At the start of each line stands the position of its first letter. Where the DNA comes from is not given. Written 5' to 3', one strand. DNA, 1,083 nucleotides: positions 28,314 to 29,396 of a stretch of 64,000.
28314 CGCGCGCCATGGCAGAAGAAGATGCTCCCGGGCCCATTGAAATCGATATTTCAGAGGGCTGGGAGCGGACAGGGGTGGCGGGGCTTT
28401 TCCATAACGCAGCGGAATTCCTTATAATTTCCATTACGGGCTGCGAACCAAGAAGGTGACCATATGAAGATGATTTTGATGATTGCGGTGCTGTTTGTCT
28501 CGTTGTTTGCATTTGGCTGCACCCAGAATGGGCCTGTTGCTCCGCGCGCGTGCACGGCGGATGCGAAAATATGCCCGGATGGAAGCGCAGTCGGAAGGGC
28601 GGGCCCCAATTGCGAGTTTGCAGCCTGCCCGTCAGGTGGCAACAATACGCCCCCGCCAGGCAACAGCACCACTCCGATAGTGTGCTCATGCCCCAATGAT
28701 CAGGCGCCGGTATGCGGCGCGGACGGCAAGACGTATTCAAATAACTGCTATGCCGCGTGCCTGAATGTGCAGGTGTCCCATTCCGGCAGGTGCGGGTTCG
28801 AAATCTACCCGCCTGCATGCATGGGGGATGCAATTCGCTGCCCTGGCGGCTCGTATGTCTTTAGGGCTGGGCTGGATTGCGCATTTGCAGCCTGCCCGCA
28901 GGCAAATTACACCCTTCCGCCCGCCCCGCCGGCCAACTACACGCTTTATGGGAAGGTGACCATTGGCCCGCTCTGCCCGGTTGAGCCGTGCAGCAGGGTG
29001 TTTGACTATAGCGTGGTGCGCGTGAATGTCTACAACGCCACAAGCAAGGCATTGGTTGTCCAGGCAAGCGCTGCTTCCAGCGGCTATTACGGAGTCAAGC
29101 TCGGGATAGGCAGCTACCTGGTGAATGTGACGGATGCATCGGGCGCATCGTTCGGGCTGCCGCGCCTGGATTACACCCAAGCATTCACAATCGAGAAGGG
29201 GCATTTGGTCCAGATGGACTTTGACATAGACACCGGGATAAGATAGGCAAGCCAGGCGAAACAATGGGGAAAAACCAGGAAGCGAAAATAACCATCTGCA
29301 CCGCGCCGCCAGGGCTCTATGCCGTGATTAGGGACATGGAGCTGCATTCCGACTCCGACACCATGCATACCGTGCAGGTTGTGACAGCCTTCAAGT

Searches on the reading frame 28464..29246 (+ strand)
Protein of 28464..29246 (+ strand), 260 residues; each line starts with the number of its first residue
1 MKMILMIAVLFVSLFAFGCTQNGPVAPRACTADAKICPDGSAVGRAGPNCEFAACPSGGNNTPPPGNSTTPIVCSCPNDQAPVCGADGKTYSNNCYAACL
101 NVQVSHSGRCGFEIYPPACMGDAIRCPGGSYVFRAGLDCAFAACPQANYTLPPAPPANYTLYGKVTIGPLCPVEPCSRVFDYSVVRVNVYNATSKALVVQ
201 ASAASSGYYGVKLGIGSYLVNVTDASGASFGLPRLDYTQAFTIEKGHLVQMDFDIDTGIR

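Call 88: search_protein_families(library=pfam, proteins=[window:28464-29246:+], max_evalue=0.0001)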
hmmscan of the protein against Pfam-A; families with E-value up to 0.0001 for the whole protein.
window:28464-29246:+ (260 aa): 2 families
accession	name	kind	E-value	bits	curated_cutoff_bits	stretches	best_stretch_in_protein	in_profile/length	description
PF07648.20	Kazal_2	-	9.4e-08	32.5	22.8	1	74-110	4-48/48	Kazal-type serine protease inhibitor domain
PF00050.26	Kazal_1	-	1.4e-06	28.6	21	1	75-110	8-49/49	Kazal-type serine protease inhibitor domain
